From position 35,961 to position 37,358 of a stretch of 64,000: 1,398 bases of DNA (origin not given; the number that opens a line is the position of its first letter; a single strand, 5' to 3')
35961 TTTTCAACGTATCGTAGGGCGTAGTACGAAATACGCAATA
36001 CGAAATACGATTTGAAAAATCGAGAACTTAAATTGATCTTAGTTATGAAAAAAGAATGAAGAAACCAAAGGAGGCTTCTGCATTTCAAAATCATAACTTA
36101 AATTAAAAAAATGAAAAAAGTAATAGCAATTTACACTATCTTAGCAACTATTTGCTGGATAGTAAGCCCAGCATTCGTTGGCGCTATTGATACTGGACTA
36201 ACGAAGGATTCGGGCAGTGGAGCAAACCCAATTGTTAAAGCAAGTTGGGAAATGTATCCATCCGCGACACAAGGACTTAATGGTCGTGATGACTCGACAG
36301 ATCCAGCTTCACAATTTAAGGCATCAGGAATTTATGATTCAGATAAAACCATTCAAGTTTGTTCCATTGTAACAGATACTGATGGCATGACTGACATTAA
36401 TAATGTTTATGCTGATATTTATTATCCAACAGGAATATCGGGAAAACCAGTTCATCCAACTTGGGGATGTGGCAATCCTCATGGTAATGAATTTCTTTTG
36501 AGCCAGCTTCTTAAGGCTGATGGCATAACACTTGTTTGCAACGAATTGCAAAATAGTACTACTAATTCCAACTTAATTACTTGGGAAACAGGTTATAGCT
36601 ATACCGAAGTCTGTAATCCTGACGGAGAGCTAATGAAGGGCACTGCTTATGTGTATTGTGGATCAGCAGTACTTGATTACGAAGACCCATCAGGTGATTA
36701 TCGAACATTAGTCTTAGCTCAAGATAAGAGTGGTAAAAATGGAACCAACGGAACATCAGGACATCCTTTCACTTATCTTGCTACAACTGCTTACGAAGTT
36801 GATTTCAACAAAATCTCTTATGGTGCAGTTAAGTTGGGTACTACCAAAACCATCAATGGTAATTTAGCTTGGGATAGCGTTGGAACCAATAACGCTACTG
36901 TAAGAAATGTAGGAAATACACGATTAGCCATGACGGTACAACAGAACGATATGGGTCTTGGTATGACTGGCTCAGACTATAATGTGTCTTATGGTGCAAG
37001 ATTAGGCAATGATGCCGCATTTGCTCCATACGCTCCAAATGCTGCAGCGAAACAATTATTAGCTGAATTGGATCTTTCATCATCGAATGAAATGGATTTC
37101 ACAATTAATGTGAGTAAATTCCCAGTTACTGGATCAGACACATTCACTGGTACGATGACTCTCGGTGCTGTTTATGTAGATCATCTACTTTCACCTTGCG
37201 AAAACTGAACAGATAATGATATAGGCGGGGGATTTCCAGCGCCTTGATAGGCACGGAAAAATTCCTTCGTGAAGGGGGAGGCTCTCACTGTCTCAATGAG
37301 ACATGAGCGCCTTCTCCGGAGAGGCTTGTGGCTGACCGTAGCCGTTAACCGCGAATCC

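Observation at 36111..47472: Cell-surface locus: TasA/SipW-type fiber system with Lamin-Tail-domain protein and a 1401-aa vWA/Cys-repeat adhesin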

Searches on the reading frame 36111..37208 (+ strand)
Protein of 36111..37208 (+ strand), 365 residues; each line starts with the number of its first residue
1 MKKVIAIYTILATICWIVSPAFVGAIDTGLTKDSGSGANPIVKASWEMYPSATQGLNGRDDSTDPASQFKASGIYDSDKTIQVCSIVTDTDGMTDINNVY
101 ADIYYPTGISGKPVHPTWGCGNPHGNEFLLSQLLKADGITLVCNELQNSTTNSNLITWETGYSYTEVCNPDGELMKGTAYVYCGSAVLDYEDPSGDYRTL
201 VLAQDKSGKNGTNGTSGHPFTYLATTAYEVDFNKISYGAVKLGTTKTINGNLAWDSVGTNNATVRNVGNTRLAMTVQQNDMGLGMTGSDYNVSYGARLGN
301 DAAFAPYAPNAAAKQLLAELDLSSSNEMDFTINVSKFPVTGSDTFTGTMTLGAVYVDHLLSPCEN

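Call 3: search_protein_families(library=pfam, proteins=[window:36111-37208:+], max_evalue=0.1)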
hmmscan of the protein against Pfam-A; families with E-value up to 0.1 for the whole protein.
window:36111-37208:+ (365 aa): 0 families

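Call 4: search_protein_families(library=ncbifam, proteins=[window:36111-37208:+], max_evalue=0.1)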
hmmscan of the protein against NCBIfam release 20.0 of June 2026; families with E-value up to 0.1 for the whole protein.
window:36111-37208:+ (365 aa): 0 families

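Call 23: find_homologous_proteins(query=window:36111-37208:+)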
Query window:36111-37208:+ (365 aa): 213 proteins with E <= 0.001 among 2763 candidates; the best 120 are listed.
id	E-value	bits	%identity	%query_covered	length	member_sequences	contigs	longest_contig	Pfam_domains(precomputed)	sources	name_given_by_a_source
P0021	1.3e-244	829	100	100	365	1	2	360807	-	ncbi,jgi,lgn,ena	ncbi:MAG: hypothetical protein WC242_05340 [Candidatus Paceibacterota bacterium]|jgi:hypothetical pr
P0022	1.2e-107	378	54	98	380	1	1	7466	-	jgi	jgi:hypothetical protein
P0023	6.8e-102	360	51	98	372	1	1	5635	-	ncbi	-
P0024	1.0e-101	359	52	98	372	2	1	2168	-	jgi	-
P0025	5.5e-101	357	52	98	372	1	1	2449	-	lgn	-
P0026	9.7e-101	356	49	98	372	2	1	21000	-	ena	-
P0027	1.6e-100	355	51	99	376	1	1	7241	-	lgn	-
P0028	1.7e-100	355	50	99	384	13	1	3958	-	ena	-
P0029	7.6e-100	353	51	97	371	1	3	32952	-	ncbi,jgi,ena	ncbi:MAG: hypothetical protein WC178_04870 [Candidatus Paceibacterota bacterium]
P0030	1.2e-99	352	50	100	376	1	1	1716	-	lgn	-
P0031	1.7e-99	352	52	93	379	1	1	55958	-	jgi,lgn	jgi:hypothetical protein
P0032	2.2e-99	351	50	100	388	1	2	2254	-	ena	-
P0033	8.2e-99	349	50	98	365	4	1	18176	-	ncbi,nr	ncbi:MAG: hypothetical protein AUJ25_00455 [Parcubacteria group bacterium CG1_02_37_13]|nr:MAG: hypo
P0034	1.5e-98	349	51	98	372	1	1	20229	-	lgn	-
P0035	2.7e-98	348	51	98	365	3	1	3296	-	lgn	-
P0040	1.2e-96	342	49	98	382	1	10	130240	-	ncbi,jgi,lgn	jgi:hypothetical protein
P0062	1.1e-93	333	49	98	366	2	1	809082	-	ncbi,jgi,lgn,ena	ncbi:MAG: hypothetical protein WC467_01760 [Patescibacteria group bacterium]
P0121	5.0e-88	314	48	98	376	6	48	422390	-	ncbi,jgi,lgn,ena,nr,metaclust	ncbi:MAG: hypothetical protein A2402_00815 [Candidatus Staskawiczbacteria bacterium RIFOXYC1_FULL_37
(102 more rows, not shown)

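Call 24: find_encoding_contigs(protein=P0121, flank=10000, max_places=1)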
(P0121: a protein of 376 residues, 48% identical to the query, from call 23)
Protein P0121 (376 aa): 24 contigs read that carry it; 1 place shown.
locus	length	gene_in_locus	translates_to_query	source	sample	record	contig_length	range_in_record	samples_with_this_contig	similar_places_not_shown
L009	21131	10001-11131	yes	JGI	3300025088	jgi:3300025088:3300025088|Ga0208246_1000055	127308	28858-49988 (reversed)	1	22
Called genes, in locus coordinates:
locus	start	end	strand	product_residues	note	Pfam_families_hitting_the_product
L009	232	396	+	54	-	-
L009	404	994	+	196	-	PF13489:Methyltransf_23 (weak), PF01728:FtsJ, PF13847:Methyltransf_31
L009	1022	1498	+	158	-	PF06695:Sm_multidrug_ex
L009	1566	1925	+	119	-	PF09685:MamF_MmsF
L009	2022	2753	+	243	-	PF00119:ATP-synt_A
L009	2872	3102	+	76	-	PF00137:ATP-synt_C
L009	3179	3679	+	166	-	PF00430:ATP-synt_B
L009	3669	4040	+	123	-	PF00213:OSCP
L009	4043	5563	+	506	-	PF02874:ATP-synt_ab_N, PF00006:ATP-synt_ab, PF00306:ATP-synt_ab_C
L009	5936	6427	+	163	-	PF01936:NYN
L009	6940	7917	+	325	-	PF00231:ATP-synt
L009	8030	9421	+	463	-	PF02874:ATP-synt_ab_N, PF00006:ATP-synt_ab, PF22919:ATP-synt_VA_C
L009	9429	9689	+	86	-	PF02823:ATP-synt_DE_N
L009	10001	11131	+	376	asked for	-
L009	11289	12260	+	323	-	-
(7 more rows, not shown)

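Call 25: find_encoding_contigs(protein=P0062, flank=10000, max_places=1)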
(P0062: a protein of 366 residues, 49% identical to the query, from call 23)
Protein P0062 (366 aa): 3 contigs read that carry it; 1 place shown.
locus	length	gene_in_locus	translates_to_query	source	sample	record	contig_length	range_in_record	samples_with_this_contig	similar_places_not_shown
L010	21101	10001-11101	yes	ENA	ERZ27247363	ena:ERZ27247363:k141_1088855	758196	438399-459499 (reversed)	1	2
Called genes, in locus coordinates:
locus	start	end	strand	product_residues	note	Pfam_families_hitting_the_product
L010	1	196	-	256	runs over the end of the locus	PF00535:Glycos_transf_2, PF13641:Glyco_tranf_2_3 (weak)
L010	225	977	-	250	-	-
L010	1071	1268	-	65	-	PF00313:CSD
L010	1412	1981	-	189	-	PF23477:zf_Tbcl_2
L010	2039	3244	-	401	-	PF00188:CAP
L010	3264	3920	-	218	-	PF04203:Sortase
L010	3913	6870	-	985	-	-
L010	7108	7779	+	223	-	PF00072:Response_reg, PF00486:Trans_reg_C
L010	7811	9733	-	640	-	PF17159:MASE3, PF00989:PAS (weak), PF08448:PAS_4 (weak), PF13188:PAS_8, PF13426:PAS_9, PF00512:HisKA, PF02518:HATPase_c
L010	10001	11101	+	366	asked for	-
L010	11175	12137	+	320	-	-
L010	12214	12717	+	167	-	-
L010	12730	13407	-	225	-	PF01551:Peptidase_M23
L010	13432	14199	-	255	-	PF01145:Band_7, PF13421:Band_7_1 (weak)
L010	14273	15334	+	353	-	PF13529:Peptidase_C39_2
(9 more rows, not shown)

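Call 26: find_encoding_contigs(protein=P0040, flank=10000, max_places=1)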
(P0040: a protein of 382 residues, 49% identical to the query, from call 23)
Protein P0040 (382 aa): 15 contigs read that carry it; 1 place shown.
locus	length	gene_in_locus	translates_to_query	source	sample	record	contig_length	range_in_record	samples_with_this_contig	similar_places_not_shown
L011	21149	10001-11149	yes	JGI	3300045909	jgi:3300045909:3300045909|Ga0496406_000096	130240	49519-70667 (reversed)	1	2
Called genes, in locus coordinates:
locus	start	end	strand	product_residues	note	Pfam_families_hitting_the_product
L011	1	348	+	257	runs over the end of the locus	PF00432:Prenyltrans (faint)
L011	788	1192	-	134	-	PF01797:Y1_Tnp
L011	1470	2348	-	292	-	PF00248:Aldo_ket_red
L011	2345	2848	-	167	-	-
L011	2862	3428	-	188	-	-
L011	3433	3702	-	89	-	-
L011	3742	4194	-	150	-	-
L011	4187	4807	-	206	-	PF03575:Peptidase_S51, PF01174:SNO (weak)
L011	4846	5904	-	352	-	PF01411:tRNA-synt_2c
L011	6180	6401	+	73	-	-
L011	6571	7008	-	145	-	PF04851:ResIII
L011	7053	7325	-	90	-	-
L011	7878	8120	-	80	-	-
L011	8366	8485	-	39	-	-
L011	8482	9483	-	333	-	PF04055:Radical_SAM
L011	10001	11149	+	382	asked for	-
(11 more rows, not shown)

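Call 32: find_related_loci(query=A1, collection=genome_contigs, flank=10000)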
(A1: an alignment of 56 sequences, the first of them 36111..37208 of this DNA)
Query A1 (365 aa) in genome_contigs; peptide patterns used: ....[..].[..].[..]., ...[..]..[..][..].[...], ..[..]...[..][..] (x = any residue, [..] = any of these).
104 stretches matched a pattern; 63 encode a relative of the query (tblastn E <= 1e-3); 59 distinct loci.
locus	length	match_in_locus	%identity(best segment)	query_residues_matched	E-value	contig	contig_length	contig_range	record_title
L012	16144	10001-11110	50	1-363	8e-101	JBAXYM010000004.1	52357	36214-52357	MAG: Patescibacteria group bacterium isolate SO_2016_CLC_T1_18 scaffold00169_PH3_Jul14_2016, whole genome shotgun sequen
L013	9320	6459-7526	50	4-359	8e-101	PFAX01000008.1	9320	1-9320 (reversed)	MAG: bacterium (Candidatus Gribaldobacteria) CG10_big_fil_rev_8_21_14_0_10_37_21 CG10_8_21_14_0.10_scaffold_14276_c, who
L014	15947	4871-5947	50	3-359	9e-100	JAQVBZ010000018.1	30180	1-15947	MAG: Candidatus Paceibacterota bacterium isolate STD2_77 NODE_5338_length_30180_cov_5.745050_Sandtown_D2, whole genome s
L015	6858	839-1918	49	1-359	4e-99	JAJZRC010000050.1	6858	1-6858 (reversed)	MAG: bacterium isolate SKS1.bin76 NODE_19484_length_6858_cov_2.121676, whole genome shotgun sequence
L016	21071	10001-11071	49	1-359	2e-98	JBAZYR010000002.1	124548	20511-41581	MAG: Candidatus Staskawiczbacteria bacterium isolate SO_2017_GW1_85 NODE_1040_length_124548_cov_1.406603_OW334_2017, who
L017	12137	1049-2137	48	1-359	2e-97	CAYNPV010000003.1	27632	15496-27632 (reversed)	MAG TPA_asm: uncultured Gammaproteobacteria bacterium isolate binchicken_co15_175 genome assembly, contig: NODE_740_leng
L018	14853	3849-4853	51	26-359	4e-97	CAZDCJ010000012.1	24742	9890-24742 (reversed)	MAG TPA_asm: uncultured Candidatus Saccharibacteria bacterium isolate SRP294416_co1_57 genome assembly, contig: NODE_375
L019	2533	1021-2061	49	26-362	3e-100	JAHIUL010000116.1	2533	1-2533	MAG: Candidatus Margulisiibacteriota bacterium isolate MM_PC_MetaG.mb.25 MM_PC_MetaG.mb.25_k141_903246, whole genome sho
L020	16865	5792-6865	49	1-364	2e-96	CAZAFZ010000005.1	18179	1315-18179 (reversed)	MAG TPA_asm: uncultured Gammaproteobacteria bacterium isolate binchicken_co259_340 genome assembly, contig: NODE_1711_le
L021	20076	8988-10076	49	1-362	2e-95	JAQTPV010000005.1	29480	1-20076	MAG: Candidatus Paceibacterota bacterium isolate STB_124 NODE_3349_length_29480_cov_3.300174_Sandtown_B, whole genome sh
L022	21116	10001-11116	48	1-359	1e-94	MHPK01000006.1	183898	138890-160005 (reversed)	MAG: Candidatus Staskawiczbacteria bacterium RIFOXYB1_FULL_38_37 rifoxyb1_full_scaffold_73, whole genome shotgun sequenc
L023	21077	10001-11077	47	1-359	2e-94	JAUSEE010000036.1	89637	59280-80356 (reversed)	MAG: Candidatus Buchananbacteria bacterium isolate E14_maxbin.167 E14_k141_1290804, whole genome shotgun sequence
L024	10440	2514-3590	46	1-359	7e-94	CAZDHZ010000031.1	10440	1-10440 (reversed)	MAG TPA_asm: uncultured Gammaproteobacteria bacterium isolate binchicken_co256_37 genome assembly, contig: NODE_17070_le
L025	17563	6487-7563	47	1-359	2e-93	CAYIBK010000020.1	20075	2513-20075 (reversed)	MAG TPA_asm: uncultured Gammaproteobacteria bacterium isolate ERP119705_co19_912 genome assembly, contig: NODE_2172_leng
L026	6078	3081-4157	47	1-359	2e-93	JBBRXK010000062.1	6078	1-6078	MAG: Patescibacteria group bacterium isolate La4_metabat2.191 La4_metabat2.191_K_2733361_L_6078_cov_8.4580, whole genome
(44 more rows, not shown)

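Call 34: predict_structure(alignment_id=A1)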
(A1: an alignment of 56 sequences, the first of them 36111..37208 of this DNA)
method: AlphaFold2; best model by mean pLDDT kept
length: 365 residues; sequences in the alignment: 56
mean_pLDDT: 90.5   pTM: 0.83
mean pLDDT of the five models: 90.5, 89.4, 88.7, 88.6, 88.1
residues with pLDDT >= 90: 266; 70-90: 71; 50-70: 28; < 50: 0
segments of 3 or more residues with pLDDT < 50: none
pLDDT, mean of each block of 10 residues (from residue 1): 76 68 73 80 95 67 90 95 96 94 94 85 96 96 88 86 95 96 97 96 81 84 97 96 97 87 95 98 97 98 98 97 95 97 95 95 67
secondary structure, 60 per line:
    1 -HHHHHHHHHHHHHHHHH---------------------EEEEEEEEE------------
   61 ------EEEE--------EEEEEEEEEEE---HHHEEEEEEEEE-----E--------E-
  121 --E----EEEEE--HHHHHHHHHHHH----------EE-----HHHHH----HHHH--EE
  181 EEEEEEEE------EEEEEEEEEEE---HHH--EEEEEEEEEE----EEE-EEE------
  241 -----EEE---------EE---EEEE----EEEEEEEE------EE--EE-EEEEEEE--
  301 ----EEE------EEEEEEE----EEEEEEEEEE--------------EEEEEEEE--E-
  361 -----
elements in order: H2-18 E40-48 E67-70 E79-89 E96-104 E128-132 H135-146 H164-168 H173-176 E179-188 E195-205 E214-223 E228-230 E232-234 E246-248 E263-266 E271-278 E292-298 E305-307 E314-320 E325-334 E349-356

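Call 70: search_protein_representatives(alignment_id=A1)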
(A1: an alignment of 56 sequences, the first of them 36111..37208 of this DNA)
Query: 56 sequences, 365 profile positions. Proteins with E-value up to 0.001 (for the whole library): 813; up to 1e-10: 538; up to 1e-30: 299. The best 150 are listed.
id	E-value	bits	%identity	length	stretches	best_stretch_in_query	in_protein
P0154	2.6e-180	615.9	-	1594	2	22-364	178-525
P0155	1.4e-152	524.6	-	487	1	1-364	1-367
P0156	1.7e-148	511.2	-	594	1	24-363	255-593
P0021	5.8e-147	506.1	-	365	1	1-362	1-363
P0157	1.3e-146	504.9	-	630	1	2-363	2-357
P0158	2.6e-144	497.4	-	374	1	2-363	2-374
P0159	1.2e-139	482.0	-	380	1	1-363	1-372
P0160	2.7e-135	467.7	-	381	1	1-363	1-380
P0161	2.7e-133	461.1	-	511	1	40-363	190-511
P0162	5.6e-130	450.2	-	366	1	1-363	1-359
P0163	1.1e-129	449.3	-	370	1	1-364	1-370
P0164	5.0e-128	443.8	-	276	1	1-274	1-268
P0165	2.5e-122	425.1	-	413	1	1-362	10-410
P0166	3.2e-122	424.7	-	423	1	1-364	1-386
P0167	1.3e-121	422.7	-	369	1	6-363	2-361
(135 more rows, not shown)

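Call 76: fold_search(model_id=the predicted structure, library=pdb)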
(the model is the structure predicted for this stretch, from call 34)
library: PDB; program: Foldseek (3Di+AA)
matches with E <= 10: 1578; with E <= 0.001: 27
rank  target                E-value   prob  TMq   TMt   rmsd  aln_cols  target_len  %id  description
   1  3f85                  2.5e-05  0.99  0.28  0.24  13.5       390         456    8  Structure of fusion complex of homo trimeric major pilin subunits CfaB of CFA/I fimbirae from ETEC E. coli (released 2009-08-11)
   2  3f84_B                5.7e-05  0.99  0.30  0.34  12.1       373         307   10  Structure of fusion complex of major pilin CfaB and major pilin CfaB of CFA/I pilus from ETEC E. coli (released 2009-08-11)
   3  3f84_A                8.4e-05  0.99  0.30  0.34  10.9       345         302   10  Structure of fusion complex of major pilin CfaB and major pilin CfaB of CFA/I pilus from ETEC E. coli (released 2009-08-11)
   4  2wtr_B                1.4e-04  0.80  0.20  0.20  20.8       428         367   10  Full length Arrestin2 (released 2009-09-29)
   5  8j8z_A                1.5e-04  0.85  0.20  0.21  19.7       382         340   10  Structure of beta-arrestin1 in complex with D6Rpp (released 2023-12-27)
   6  8go8_A                1.6e-04  0.69  0.15  0.15  18.2       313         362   11  Structure of beta-arrestin1 in complex with a phosphopeptide corresponding to the human C5a anaphylatoxin chemotactic  (released 2023-05-17)
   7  9uyn_A                1.6e-04  0.91  0.19  0.20  17.1       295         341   12  Cryo-EM structure of the G protein-coupled receptor 1 (GPR1) bound to beta-arrestin 1 in ligand-free state (released 2025-11-19)
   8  8t2v_A                1.8e-04  0.91  0.25  0.13  15.8       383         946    9  Cryo-EM Structures of Full-length Integrin alphaIIbbeta3 in Native Lipids (released 2023-07-26)
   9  8wrz_A                2.9e-04  0.72  0.17  0.17  16.7       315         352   10  Cry-EM structure of cannabinoid receptor-beta-arrestin-1 complex (released 2024-02-28)
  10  8jru_A                2.9e-04  0.69  0.17  0.18  20.6       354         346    8  Cryo-EM structure of the glucagon receptor bound to beta-arrestin 1 in ligand-free state (released 2023-08-16)
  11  9qj4_B                2.9e-04  0.60  0.17  0.19  21.3       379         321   10  Structure of the Complement classical and lectin pathway proconvertase, C4b2 (released 2025-12-24)
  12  8hst_A                3.4e-04  0.60  0.17  0.17  20.6       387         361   10  The structure of rat beta-arrestin1 (released 2023-07-19)
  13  8xf6_A                4.5e-04  0.82  0.24  0.12  19.9       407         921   10  Cryo-EM structure of integrin ITGAV, ITGB3 and Cilengitide TFA complex, conformation 2 (released 2024-12-18)
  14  8zdg_A                4.5e-04  0.77  0.23  0.12  17.3       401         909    8  Cryo-EM structure of the integrin avb3 with CWHM-12, conformation 1 (released 2025-10-22)
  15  7dfc_A                5.0e-04  0.47  0.14  0.14  18.1       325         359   10  Crystal of Arrestin2-V2Rpp-3-Fab30 complex (released 2021-07-28)
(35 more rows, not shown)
